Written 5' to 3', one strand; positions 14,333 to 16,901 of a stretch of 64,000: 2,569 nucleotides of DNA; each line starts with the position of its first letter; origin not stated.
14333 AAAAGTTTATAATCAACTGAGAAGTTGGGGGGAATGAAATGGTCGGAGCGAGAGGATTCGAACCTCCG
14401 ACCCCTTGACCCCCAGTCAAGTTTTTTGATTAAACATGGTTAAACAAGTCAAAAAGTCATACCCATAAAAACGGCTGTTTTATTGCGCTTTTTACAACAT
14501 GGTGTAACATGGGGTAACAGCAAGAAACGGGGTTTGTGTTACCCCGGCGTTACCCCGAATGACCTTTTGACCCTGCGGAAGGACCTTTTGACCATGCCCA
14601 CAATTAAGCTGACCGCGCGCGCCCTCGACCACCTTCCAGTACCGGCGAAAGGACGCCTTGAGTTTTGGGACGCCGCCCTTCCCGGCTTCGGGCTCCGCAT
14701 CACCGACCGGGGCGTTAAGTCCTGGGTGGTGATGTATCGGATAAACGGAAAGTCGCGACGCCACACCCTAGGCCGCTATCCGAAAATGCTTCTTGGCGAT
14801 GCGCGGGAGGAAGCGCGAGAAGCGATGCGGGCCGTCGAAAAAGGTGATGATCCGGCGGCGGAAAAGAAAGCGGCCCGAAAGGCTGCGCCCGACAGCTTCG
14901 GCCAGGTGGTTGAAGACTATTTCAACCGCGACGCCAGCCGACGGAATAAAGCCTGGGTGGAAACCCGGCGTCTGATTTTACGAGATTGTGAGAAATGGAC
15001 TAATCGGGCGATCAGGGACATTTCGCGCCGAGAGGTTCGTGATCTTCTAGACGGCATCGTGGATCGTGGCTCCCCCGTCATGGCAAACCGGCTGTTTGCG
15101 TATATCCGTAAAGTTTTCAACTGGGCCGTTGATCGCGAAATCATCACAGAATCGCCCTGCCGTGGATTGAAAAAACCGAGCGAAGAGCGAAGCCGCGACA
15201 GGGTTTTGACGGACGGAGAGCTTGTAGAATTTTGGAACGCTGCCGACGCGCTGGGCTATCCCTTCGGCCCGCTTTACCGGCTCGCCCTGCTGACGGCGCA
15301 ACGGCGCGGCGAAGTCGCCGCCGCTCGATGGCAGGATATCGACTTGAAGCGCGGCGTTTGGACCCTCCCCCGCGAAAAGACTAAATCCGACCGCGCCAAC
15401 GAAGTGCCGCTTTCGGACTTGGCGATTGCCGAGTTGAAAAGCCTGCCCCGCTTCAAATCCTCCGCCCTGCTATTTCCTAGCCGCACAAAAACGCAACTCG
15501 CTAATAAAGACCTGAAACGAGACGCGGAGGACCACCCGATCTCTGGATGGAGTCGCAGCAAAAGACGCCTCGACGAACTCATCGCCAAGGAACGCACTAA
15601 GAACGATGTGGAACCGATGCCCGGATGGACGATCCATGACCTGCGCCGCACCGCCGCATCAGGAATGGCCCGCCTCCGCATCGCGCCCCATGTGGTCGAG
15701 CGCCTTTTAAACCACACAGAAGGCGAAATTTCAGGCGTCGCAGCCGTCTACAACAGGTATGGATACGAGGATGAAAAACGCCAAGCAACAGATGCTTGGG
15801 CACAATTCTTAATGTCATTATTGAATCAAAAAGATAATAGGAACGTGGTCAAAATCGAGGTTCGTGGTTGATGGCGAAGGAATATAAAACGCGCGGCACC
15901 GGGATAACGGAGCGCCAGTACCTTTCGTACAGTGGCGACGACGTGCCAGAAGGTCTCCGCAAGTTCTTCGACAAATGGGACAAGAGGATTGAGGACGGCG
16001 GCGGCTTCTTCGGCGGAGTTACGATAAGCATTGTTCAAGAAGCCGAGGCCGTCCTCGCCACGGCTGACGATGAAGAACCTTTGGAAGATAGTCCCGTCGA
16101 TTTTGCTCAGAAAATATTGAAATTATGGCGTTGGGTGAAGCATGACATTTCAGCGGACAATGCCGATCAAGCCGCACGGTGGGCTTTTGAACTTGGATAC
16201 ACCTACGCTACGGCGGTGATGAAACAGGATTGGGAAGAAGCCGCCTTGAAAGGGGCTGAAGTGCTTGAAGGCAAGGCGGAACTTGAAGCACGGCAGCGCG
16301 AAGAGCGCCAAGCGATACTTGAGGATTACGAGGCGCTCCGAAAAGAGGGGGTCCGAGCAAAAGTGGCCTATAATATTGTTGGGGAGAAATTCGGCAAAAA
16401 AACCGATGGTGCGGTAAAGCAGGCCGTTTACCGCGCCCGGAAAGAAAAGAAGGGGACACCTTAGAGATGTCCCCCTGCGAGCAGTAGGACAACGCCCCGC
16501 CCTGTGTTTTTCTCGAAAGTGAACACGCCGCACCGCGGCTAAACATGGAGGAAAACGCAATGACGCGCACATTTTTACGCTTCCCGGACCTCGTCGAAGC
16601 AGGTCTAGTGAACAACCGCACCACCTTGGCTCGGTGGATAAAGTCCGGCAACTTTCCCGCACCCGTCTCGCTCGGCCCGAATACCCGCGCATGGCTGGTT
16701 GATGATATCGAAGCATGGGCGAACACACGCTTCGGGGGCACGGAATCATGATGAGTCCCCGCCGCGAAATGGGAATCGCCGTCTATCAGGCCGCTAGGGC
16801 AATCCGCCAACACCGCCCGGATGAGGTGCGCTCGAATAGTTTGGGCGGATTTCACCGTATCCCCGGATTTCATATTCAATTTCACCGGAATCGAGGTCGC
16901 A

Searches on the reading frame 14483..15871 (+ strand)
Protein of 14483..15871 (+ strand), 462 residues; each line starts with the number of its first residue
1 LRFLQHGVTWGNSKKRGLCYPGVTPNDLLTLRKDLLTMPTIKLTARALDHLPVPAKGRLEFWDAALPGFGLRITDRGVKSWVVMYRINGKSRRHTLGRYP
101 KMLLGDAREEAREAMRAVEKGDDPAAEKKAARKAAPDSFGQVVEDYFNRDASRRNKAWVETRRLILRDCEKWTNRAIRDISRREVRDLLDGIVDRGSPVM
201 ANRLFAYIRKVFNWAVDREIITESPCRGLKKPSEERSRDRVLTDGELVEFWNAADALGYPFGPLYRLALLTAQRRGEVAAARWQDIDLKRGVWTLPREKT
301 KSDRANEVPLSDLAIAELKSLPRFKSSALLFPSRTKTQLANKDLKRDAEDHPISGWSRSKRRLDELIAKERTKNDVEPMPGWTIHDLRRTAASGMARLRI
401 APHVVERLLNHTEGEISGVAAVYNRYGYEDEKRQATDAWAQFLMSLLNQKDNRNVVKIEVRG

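Call 3: search_protein_families(library=pfam, proteins=[window:14483-15871:+], max_evalue=0.1)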
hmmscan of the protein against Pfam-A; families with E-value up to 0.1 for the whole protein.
window:14483-15871:+ (462 aa): 4 families
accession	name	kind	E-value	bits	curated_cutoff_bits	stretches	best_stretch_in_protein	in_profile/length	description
PF13356.12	Arm-DNA-bind_3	-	1.3e-19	70.6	27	1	43-131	1-83/83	Arm DNA-binding domain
PF00589.27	Phage_integrase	-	1.4e-15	57.9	27.1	1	244-416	5-161/172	Phage integrase family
PF22022.2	Phage_int_M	-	1e-09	38.9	27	1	139-230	1-94/96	Phage integrase central domain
PF07219.19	HemY_N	-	0.085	13.4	31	0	107-136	59-88/107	HemY protein N-terminus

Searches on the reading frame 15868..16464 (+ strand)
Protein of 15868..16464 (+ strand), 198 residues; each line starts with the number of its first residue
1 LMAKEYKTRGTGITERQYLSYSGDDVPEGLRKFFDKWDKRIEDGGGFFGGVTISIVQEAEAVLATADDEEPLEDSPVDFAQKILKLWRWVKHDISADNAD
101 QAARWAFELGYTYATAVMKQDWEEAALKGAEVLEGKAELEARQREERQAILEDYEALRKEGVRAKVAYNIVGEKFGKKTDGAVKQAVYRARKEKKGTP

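Call 3: search_protein_families(library=pfam, proteins=[window:15868-16464:+], max_evalue=0.1)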
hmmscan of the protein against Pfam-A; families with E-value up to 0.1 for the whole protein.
window:15868-16464:+ (198 aa): 1 family
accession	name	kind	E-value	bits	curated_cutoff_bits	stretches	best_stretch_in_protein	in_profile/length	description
PF13410.11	GST_C_2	-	0.023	15.2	24.9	0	28-56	9-36/69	Glutathione S-transferase, C-terminal domain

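Call 5: search_protein_families(library=phrogs, proteins=[window:15868-16464:+], max_evalue=0.1)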
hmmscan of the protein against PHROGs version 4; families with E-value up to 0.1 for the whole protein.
window:15868-16464:+ (198 aa): 0 families

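Call 6: search_protein_families(library=padloc, proteins=[window:15868-16464:+], max_evalue=0.1)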
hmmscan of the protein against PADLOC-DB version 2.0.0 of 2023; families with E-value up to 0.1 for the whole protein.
window:15868-16464:+ (198 aa): 0 families

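Call 7: search_protein_families(library=ncbifam, proteins=[window:15868-16464:+], max_evalue=0.1)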
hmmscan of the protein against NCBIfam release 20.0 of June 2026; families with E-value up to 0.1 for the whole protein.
window:15868-16464:+ (198 aa): 0 families

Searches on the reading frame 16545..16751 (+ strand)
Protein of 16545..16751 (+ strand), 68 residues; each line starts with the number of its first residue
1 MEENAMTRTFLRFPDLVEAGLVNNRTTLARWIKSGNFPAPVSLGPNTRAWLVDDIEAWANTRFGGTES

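Call 3: search_protein_families(library=pfam, proteins=[window:16545-16751:+], max_evalue=0.1)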
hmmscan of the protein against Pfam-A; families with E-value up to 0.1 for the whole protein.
window:16545-16751:+ (68 aa): 3 families
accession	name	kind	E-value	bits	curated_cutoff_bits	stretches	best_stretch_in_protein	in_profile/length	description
PF05930.18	Phage_AlpA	-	7.4e-05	23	21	1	24-58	16-50/51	Prophage CP4-57 regulatory protein (AlpA)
PF12728.13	HTH_17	-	0.011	16.4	27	1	25-61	15-49/51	Helix-turn-helix domain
PF04564.21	U-box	-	0.03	14.9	21.4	1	6-56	9-59/73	U-box domain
